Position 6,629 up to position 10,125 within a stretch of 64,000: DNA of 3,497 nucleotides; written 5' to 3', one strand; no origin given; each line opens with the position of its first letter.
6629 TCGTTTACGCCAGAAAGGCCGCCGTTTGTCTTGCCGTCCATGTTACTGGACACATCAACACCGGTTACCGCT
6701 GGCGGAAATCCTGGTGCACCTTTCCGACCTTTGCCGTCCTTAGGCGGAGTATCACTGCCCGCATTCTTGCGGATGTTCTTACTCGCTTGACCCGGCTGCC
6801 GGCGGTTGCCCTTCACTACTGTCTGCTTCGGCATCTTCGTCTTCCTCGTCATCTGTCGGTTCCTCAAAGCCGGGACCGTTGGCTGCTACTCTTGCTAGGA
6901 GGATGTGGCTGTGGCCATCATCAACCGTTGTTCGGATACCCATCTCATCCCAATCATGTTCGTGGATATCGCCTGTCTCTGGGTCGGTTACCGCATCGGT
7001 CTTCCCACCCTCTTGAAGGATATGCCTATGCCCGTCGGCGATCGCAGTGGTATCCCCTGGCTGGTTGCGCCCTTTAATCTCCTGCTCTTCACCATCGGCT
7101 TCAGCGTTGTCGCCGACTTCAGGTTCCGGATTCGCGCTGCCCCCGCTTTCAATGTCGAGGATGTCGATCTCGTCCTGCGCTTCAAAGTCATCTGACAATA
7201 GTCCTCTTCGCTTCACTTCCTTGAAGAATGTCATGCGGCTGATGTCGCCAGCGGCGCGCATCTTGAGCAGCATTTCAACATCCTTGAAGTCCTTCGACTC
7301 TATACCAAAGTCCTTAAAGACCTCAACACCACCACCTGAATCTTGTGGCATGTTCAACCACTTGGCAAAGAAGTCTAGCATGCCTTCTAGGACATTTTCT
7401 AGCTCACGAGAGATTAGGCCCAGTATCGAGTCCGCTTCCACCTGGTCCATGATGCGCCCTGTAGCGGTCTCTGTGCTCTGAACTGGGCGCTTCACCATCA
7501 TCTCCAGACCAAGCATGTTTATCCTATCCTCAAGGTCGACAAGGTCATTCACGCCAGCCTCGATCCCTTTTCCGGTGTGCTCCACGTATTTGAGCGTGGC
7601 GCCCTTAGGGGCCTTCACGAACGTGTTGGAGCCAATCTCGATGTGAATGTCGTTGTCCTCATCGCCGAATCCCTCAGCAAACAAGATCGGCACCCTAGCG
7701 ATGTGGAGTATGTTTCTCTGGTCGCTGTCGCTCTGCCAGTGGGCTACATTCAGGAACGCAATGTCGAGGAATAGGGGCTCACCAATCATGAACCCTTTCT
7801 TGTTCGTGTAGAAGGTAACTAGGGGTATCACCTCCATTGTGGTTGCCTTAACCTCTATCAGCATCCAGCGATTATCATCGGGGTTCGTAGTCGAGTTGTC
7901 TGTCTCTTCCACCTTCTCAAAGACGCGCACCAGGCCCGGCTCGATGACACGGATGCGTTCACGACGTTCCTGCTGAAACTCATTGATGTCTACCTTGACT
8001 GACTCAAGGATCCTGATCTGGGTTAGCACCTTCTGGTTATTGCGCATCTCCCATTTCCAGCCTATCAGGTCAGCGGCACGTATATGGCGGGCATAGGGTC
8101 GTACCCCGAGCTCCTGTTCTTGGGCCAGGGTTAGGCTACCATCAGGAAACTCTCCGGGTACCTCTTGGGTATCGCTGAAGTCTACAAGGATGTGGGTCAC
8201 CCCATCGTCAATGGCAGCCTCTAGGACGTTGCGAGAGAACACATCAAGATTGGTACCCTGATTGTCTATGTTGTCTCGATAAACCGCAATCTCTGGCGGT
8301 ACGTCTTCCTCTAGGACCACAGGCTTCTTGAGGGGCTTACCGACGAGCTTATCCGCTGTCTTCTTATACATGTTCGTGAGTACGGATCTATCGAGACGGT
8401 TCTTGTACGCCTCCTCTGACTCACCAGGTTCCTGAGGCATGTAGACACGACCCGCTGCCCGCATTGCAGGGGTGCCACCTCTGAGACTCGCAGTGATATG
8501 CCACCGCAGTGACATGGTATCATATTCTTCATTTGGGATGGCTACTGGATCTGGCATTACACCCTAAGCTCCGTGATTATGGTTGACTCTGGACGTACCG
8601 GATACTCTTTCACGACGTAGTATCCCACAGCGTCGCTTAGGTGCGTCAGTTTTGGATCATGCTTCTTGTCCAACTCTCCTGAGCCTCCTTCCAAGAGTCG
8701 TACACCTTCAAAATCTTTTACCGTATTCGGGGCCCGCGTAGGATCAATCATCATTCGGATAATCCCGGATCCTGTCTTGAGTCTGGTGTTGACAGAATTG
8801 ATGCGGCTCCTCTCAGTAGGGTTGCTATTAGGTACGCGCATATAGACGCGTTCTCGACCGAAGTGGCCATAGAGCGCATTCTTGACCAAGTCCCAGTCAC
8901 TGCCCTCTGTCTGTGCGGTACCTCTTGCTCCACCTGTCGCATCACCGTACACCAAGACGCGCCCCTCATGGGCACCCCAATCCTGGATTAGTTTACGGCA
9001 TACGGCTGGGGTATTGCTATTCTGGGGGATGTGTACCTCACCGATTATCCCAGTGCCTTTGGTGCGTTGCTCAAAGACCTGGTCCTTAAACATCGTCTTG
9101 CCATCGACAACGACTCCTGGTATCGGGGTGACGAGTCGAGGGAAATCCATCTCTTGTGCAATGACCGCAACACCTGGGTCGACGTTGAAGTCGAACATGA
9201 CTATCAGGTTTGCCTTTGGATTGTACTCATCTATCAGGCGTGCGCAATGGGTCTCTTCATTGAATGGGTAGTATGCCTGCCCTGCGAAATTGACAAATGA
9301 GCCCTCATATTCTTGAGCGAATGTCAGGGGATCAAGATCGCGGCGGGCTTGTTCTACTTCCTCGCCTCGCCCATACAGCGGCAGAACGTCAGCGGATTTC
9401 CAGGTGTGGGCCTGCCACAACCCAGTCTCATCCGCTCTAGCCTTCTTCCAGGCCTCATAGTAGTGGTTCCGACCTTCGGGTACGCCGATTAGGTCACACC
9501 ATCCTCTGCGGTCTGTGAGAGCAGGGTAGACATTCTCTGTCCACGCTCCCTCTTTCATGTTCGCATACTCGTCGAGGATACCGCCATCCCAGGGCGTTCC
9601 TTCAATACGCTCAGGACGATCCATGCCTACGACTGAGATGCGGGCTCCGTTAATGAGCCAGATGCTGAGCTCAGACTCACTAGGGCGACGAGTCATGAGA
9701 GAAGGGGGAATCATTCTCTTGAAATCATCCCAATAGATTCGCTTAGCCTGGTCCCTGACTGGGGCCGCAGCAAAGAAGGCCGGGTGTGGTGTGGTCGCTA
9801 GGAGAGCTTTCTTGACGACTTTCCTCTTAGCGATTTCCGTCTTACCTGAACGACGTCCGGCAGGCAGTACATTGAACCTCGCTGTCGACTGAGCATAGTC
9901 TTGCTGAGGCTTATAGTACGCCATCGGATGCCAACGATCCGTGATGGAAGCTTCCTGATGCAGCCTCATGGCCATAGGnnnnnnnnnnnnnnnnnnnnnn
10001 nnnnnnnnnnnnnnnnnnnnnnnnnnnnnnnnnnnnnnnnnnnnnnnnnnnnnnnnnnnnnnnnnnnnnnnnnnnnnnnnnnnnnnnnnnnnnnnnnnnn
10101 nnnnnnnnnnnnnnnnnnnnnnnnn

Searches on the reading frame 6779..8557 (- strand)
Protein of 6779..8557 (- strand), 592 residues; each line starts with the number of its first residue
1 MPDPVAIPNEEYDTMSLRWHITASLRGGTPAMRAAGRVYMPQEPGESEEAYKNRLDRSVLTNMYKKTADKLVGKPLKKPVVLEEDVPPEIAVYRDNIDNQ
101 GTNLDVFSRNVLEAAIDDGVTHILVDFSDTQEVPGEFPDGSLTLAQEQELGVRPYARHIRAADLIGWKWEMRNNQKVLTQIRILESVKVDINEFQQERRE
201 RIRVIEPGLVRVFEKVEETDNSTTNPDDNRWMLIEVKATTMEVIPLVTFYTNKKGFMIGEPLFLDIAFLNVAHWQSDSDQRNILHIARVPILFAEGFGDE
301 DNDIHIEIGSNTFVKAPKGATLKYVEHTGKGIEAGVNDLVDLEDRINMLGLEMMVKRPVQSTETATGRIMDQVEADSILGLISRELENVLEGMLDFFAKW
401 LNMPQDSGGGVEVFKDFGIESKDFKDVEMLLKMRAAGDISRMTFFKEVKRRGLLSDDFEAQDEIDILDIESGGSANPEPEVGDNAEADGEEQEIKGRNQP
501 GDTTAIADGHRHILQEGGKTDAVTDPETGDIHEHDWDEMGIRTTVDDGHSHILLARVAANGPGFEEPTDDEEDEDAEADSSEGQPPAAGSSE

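Call 9: search_protein_families(library=pfam, proteins=[window:6779-8557:-], max_evalue=0.01)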
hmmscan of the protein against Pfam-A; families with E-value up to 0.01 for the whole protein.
window:6779-8557:- (592 aa): 1 family
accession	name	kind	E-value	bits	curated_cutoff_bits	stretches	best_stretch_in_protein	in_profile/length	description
PF13264.11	DUF4055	-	5.1e-36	124.3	25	1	263-401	2-140/140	Domain of unknown function (DUF4055)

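Call 10: search_protein_families(library=phrogs, proteins=[window:6779-8557:-], max_evalue=0.001)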
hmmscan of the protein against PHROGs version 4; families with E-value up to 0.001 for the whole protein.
window:6779-8557:- (592 aa): 1 family
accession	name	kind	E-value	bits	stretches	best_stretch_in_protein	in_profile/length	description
phrog_145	-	head and packaging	4e-120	402.9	1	2-490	7-485/493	portal protein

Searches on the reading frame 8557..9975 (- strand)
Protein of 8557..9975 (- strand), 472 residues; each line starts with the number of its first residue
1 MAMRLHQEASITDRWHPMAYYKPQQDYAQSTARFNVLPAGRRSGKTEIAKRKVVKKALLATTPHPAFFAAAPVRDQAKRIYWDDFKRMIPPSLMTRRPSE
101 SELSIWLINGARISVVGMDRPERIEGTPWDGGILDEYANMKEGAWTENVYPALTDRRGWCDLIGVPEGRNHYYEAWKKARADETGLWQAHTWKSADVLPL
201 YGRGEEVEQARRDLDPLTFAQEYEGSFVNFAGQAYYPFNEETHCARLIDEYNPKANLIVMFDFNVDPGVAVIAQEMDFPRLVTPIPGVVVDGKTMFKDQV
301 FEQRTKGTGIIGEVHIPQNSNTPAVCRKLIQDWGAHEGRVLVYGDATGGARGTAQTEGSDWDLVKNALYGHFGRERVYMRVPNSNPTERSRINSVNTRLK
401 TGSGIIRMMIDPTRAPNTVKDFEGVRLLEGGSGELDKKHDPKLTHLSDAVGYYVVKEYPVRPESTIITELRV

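Call 9: search_protein_families(library=pfam, proteins=[window:8557-9975:-], max_evalue=0.01)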
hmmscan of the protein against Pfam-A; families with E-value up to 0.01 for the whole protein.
window:8557-9975:- (472 aa): 1 family
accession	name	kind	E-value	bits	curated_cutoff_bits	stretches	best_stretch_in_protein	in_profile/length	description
PF03237.21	Terminase_6N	-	8.9e-12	45.6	22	1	39-241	4-213/215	Terminase large subunit, T4likevirus-type, N-terminal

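Call 10: search_protein_families(library=phrogs, proteins=[window:8557-9975:-], max_evalue=0.001)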
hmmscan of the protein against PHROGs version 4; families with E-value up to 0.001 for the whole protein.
window:8557-9975:- (472 aa): 4 families
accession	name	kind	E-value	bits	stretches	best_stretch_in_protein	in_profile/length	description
phrog_2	-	head and packaging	4.4e-35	122.6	1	19-461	265-596/807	terminase large subunit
phrog_10250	-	head and packaging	7.8e-13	49.7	1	211-461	2-219/228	terminase large subunit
phrog_7579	-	head and packaging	3.8e-08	33.9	1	25-228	10-214/239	terminase large subunit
phrog_9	-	head and packaging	0.00093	19.1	0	40-157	231-349/812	terminase large subunit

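Call 15: find_related_loci(query=window:8557-9975:-, collection=viral_contigs, flank=8000)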
Query window:8557-9975:- (472 aa) in viral_contigs; peptide patterns used: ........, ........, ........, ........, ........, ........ (x = any residue, [..] = any of these).
2 stretches matched a pattern, but none encodes a relative of the query by tblastn (E <= 1e-3).
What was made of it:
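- Tried and rejected: The single-protein terL scan of IMG/VR failed (call 15).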

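Call 18: find_homologous_proteins(query=window:8557-9975:-)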
Query window:8557-9975:- (472 aa): 3449 proteins with E <= 0.001 among 8000 candidates; the best 120 are listed.
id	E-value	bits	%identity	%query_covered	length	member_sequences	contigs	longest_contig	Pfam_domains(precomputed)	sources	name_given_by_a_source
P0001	0.0e+0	1065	100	96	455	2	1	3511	PF03237.22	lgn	-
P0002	6.7e-266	901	81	100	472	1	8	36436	PF03237.22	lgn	-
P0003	5.4e-206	703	65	97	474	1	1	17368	PF03237.22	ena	-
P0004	7.1e-203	693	64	100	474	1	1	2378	-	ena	-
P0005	4.6e-199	681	64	98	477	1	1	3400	PF03237.22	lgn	-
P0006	2.6e-198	678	64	95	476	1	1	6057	-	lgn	-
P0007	7.0e-198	677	62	100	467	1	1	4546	PF03237.22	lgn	-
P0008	1.1e-196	673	61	100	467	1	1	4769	PF03237.22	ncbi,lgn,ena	-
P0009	1.3e-195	669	64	96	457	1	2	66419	-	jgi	-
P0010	2.6e-195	668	62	100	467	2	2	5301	PF03237.22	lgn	-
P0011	2.9e-195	668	63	97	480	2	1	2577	PF03237.22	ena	-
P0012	5.9e-195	667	65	96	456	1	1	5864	-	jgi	-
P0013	7.6e-195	667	65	95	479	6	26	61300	PF03237.22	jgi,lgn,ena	jgi:hypothetical protein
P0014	4.0e-194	664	62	97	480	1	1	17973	PF03237.22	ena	-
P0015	1.0e-192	660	63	98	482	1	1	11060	-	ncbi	-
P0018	5.4e-192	657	62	98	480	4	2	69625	-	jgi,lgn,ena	-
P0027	2.3e-190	652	60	99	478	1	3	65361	-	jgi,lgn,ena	-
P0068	1.9e-175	603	58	99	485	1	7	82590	-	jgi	jgi:hypothetical protein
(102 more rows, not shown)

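Call 19: find_encoding_contigs(protein=P0002, flank=10000, max_places=8)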
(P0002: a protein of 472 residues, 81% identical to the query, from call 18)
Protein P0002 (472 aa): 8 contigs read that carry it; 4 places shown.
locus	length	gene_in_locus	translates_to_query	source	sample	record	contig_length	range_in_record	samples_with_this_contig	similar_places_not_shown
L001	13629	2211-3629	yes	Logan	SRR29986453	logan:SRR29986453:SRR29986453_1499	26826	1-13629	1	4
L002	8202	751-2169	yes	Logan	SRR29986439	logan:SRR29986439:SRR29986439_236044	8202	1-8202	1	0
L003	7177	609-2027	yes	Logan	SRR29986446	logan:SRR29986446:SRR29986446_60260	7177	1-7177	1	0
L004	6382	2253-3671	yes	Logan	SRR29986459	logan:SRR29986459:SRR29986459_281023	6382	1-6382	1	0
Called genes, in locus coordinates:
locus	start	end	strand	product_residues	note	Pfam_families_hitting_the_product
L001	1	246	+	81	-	?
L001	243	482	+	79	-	-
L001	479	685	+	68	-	-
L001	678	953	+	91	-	-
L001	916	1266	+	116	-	PF01381:HTH_3 (faint), PF13413:HTH_25 (faint), PF13560:HTH_31 (faint)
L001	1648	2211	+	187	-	PF03592:Terminase_2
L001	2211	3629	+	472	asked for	PF03237:Terminase_6N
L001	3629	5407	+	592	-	PF13264:DUF4055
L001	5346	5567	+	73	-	-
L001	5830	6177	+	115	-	-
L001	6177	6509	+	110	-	-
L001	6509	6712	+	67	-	-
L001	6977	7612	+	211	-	PF04233:Phage_Mu_F (weak)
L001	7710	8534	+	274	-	-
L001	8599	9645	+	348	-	PF20036:Gp13-like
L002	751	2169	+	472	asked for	PF03237:Terminase_6N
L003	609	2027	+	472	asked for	PF03237:Terminase_6N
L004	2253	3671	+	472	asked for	PF03237:Terminase_6N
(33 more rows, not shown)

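Call 20: find_encoding_contigs(protein=P0003, flank=10000, max_places=3)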
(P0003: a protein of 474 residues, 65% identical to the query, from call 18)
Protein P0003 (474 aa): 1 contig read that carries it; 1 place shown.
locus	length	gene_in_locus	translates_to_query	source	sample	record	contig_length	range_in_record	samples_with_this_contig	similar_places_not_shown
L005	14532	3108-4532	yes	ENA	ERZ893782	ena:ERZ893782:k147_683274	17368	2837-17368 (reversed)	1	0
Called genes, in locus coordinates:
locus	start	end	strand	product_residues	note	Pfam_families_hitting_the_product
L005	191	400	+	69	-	-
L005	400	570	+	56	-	-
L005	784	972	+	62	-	-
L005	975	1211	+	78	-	-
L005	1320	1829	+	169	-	-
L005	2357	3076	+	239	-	PF03592:Terminase_2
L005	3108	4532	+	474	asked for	PF03237:Terminase_6N (weak)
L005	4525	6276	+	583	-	PF05133:SPP1_portal (weak), PF13264:DUF4055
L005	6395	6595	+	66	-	-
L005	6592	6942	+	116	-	-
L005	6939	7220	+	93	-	-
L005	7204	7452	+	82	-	-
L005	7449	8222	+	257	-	PF04233:Phage_Mu_F (weak)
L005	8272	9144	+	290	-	-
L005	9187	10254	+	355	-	PF20036:Gp13-like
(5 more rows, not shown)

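Call 27: find_related_loci(query=A2, collection=viral_contigs, flank=4000)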
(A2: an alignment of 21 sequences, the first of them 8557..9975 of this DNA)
Query A2 (472 aa) in viral_contigs; peptide patterns used: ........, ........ (x = any residue, [..] = any of these).
599 stretches matched a pattern (row limit reached: there are more); 559 encode a relative of the query (tblastn E <= 1e-3); the best 80 are kept; 80 distinct loci.
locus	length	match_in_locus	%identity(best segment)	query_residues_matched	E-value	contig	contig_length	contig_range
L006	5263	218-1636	63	1-471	0e+0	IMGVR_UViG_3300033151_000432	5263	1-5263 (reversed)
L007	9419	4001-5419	63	1-471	0e+0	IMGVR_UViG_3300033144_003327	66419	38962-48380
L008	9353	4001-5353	64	11-462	0e+0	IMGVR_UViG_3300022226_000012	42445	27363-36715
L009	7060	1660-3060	60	6-472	0e+0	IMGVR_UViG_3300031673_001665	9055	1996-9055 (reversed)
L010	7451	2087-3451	61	11-472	0e+0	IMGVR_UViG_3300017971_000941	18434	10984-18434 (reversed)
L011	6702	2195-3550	62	11-470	0e+0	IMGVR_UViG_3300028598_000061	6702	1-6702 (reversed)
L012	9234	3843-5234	60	7-470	0e+0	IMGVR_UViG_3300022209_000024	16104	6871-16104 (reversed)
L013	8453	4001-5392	60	7-470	0e+0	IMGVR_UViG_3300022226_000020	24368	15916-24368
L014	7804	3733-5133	60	1-472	0e+0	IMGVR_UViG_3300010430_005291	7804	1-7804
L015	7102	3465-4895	58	7-472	0e+0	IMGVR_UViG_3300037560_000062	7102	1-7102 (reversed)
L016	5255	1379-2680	60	11-472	0e+0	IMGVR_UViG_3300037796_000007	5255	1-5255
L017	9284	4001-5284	60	9-460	1e-178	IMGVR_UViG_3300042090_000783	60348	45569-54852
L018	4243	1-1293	60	42-472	4e-179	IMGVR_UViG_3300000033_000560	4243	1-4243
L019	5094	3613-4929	59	14-465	2e-176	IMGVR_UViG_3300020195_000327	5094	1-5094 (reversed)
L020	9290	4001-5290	57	9-460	3e-172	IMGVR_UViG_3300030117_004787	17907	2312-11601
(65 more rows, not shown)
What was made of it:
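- Tried and rejected: The profile scan worked (call 27).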

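Call 31: search_dna_similar(query=window:8557-9975:-, collection=phages, mode=protein, max_rows=25)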
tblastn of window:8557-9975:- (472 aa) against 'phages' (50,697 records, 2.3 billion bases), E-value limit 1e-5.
Records with a match: 905; places in all: 907; records where one place covers at least 80% of the query: 110.
Best place of each record, by identity: <60% 905.
By first word of the organism name: Salmonella 327; Escherichia 218; Gordonia 46; Pseudomonas 43; Mycobacterium 40; Microbacterium 38; Pelagibacter 28; Vibrio 24; Klebsiella 14; Rhizobium 10; and 40 more.
By host as written in the record: Escherichia coli 122; - 60; Salmonella enterica subsp. enterica serovar Enteritidis 53; Salmonella enterica subsp. enterica serovar Typhimurium 45; Salmonella enterica 45; Salmonella sp. 34; Gordonia rubripertincta NRRL B-16540 26; Microbacterium foliorum NRRL B-24224 26; and 194 more.
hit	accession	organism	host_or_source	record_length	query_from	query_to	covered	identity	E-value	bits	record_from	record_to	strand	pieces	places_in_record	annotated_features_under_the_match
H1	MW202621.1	Caudoviricetes sp.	Manatee Spring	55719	6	472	99%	53.8%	2e-148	473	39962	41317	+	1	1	large subunit terminase | terminase small subunit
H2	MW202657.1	Caudoviricetes sp.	Manatee Spring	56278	9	466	97%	43.0%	8e-96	322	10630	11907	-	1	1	large subunit terminase | hypothetical protein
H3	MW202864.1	Caudoviricetes sp.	Manatee Spring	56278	9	466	97%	43.0%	8e-96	322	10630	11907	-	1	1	large subunit terminase | hypothetical protein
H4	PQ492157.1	Stenotrophomonas phage S72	Stenotrophomonas maltophilia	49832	14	471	97%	32.3%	8e-54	200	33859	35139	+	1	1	hypothetical protein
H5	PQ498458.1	Stenotrophomonas phage SBP4phi2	Stenotrophomonas maltophilia B28B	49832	14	471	97%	32.3%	8e-54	200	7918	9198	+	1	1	hypothetical protein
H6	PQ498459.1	Stenotrophomonas phage SBP5phi2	Stenotrophomonas maltophilia B28B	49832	14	471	97%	32.3%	8e-54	200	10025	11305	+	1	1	hypothetical protein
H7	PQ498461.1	Stenotrophomonas phage SBP3.1phi2.1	Stenotrophomonas maltophilia B28B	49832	14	471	97%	32.3%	8e-54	200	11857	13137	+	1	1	hypothetical protein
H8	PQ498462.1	Stenotrophomonas phage SBP3.1phi2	Stenotrophomonas maltophilia B28B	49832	14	471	97%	32.3%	8e-54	200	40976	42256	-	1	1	hypothetical protein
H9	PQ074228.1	Stenotrophomonas phage SBP2phi2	Stenotrophomonas maltophilia B28B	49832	14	471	97%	32.3%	8e-54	200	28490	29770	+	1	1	hypothetical protein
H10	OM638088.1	Stenotrophomonas phage CUB19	Stenotrophomonas maltophilia STM-19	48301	14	470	97%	32.1%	4e-53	198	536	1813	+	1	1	terminase protein large subunit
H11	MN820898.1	Sphingomonas phage vB_StuS_MMDA13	Sphingomonas turrisvirgatae MCT13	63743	14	460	95%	32.5%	3e-52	196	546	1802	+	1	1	putative terminase large subunit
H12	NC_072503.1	Sphingomonas phage vB_StuS_MMDA13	Sphingomonas turrisvirgatae MCT13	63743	14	460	95%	32.5%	3e-52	196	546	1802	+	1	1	putative terminase large subunit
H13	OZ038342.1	Acinetobacter phage vB_AbaS_Silvergun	-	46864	33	466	92%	32.9%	1e-52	197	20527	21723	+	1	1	terminase large subunit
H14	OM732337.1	Alteromonas phage vB_AmaS-R9Y3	Alteromonas macleodii ATCC 27126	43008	13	460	95%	30.5%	2e-42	167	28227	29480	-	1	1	large subunit terminase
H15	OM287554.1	Alteromonas phage vB_AmaS-R9Y1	Alteromonas macleodii ATCC 27126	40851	13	460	95%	30.2%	1e-42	167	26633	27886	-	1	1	large subunit terminase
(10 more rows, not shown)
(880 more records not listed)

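Call 47: find_encoding_contigs(protein=P0068, flank=6000, max_places=1)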
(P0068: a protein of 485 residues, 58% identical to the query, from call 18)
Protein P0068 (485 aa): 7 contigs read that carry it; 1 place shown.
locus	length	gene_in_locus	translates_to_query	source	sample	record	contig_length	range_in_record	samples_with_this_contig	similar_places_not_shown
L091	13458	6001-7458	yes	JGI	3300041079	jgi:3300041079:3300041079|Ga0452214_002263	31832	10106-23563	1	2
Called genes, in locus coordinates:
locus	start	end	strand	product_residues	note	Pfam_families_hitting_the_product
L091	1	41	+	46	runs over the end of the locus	-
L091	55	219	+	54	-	-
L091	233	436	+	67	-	-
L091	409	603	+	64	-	-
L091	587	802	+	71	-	-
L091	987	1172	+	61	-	-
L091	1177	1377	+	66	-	-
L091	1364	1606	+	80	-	-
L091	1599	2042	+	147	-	-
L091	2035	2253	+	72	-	-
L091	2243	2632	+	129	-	-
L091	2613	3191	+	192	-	-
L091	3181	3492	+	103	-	-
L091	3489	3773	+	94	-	-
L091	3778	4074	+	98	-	PF01381:HTH_3 (weak), PF13443:HTH_26 (faint), PF13744:HTH_37 (faint), PF13560:HTH_31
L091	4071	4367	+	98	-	-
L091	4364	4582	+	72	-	-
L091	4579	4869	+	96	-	-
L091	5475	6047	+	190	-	PF03592:Terminase_2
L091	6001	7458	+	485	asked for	-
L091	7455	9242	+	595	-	PF13264:DUF4055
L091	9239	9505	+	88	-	-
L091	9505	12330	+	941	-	-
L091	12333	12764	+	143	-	-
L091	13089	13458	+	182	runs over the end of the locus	-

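Call 53: find_encoding_contigs(protein=P0018, flank=4000, max_places=1)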
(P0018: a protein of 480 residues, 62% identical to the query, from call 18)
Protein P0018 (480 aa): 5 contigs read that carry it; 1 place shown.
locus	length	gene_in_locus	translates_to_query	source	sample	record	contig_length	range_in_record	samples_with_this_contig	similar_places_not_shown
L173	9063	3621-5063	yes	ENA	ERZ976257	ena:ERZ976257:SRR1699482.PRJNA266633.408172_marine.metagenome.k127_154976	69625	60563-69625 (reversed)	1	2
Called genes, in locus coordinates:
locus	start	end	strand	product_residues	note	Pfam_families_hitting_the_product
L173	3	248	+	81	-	?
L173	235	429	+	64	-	-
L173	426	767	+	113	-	PF13560:HTH_31 (faint), PF13384:HTH_23 (faint), PF13518:HTH_28 (faint)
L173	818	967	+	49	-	-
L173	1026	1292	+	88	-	-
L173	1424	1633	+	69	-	-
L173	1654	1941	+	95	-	-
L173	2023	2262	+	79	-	-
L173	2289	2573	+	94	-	-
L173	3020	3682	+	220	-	-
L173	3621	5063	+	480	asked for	-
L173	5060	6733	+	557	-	PF13264:DUF4055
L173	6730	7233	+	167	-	-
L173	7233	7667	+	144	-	PF03895:YadA_anchor (faint)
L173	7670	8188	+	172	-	PF01391:Collagen (faint)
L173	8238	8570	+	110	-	-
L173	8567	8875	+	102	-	-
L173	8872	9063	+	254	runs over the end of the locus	PF04233:Phage_Mu_F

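Call 91: search_protein_families(library=pfam, proteins=[L173:2289-2573:+, L091:4579-4869:+], max_evalue=0.01)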
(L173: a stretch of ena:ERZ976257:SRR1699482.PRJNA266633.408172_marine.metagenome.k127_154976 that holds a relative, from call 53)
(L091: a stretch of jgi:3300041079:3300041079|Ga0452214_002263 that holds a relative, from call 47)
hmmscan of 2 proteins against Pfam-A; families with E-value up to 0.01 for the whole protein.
L173:2289-2573:+ (94 aa): 0 families

L091:4579-4869:+ (96 aa): 0 families

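Call 95: find_related_loci(query=A2, collection=genome_contigs, flank=3000)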
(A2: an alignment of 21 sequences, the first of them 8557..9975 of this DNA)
Query A2 (472 aa) in genome_contigs; peptide patterns used: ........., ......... (x = any residue, [..] = any of these).
353 stretches matched a pattern; 157 encode a relative of the query (tblastn E <= 1e-3); the best 80 are kept; 80 distinct loci.
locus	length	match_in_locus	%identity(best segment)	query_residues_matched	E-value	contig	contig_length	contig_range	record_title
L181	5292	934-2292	59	11-470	0e+0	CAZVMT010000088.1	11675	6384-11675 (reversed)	MAG TPA_asm: uncultured Candidatus Bathyarchaeia archaeon isolate binchicken_co262_317 genome assembly, contig: NODE_627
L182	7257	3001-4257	60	11-460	5e-177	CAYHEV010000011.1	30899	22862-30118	MAG TPA_asm: uncultured Candidatus Bathyarchaeia archaeon isolate ERP119294_co4_392 genome assembly, contig: NODE_1194_l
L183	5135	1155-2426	57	11-460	3e-173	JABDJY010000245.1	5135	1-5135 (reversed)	MAG: Alphaproteobacteria bacterium isolate SS_bin_35 k127_3113447, whole genome shotgun sequence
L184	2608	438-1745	56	10-472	0e+0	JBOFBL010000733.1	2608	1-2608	MAG: Casimicrobium sp. isolate WFFMC_MAG_203 k139_1388339_flag=0_multi=7.1146_len=2608, whole genome shotgun sequence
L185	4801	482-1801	55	9-469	3e-167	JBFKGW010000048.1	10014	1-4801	MAG: Alphaproteobacteria bacterium isolate Mix_sand21.2022.07.D.20 k141_3272720_length_10014_cov_9.9398, whole genome sh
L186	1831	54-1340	57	5-454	9e-180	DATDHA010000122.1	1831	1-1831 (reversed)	MAG TPA_asm: Alphaproteobacteria bacterium isolate SMAG_U266 k141_111682, whole genome shotgun sequence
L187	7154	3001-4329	56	9-472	6e-165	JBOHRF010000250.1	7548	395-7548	MAG: Longimicrobiales bacterium isolate SD8032_metabat2.bin.1 NODE_2783_length_7548_cov_1.815524, whole genome shotgun s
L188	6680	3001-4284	57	9-460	2e-164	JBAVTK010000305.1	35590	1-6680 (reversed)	MAG: Aliidongia sp. isolate MFD01323_ilm_asm_bin9 k127_24420, whole genome shotgun sequence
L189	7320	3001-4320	57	8-460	3e-164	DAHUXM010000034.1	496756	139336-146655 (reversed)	MAG TPA_asm: Gemmatimonadetes bacterium isolate clean265 k141_864761, whole genome shotgun sequence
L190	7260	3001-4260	57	11-460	1e-164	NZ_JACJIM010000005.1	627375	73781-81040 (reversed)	Methylobacterium fujisawaense strain DSM 5686 Ga0373204_05, whole genome shotgun sequence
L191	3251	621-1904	57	9-460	1e-172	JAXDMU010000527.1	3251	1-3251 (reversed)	MAG: Aliidongia sp. isolate BP_649 scaffold_1649356, whole genome shotgun sequence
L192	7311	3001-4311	54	12-461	6e-164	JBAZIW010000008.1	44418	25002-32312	MAG: Candidatus Paceibacterota bacterium isolate SO_2017_LW4_104 scaffold_2023_c1_LW137-91_2017, whole genome shotgun se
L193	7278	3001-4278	56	11-460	9e-164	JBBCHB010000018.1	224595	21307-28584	MAG: Aliidongia sp. isolate S6_bin.10 s2365.ctg002366l, whole genome shotgun sequence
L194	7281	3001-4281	56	11-454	2e-163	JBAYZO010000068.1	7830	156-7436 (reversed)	MAG: Eubacteriales bacterium isolate SO_2017_CLC_59 scaffold_16899_c1_PH3_2017, whole genome shotgun sequence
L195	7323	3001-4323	54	1-460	2e-163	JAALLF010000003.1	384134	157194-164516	MAG: Alphaproteobacteria bacterium isolate MH2_Bin57 NODE_8_length_384134_cov_16.007126, whole genome shotgun sequence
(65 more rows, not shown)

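Call 104: find_encoding_contigs(protein=P0027, flank=3000, max_places=1)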
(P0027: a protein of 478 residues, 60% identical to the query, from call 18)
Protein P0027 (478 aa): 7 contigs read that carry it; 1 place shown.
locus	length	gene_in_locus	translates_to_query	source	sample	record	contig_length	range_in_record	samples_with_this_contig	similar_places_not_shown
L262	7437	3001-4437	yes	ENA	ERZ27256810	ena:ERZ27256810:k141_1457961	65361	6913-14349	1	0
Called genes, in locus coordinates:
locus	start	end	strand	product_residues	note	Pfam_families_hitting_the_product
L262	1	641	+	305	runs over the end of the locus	-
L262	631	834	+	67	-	-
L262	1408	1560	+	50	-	-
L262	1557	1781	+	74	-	-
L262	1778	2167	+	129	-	-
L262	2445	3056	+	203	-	PF03592:Terminase_2 (weak)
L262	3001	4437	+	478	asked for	-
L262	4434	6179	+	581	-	PF13264:DUF4055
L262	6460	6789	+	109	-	-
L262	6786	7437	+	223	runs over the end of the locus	-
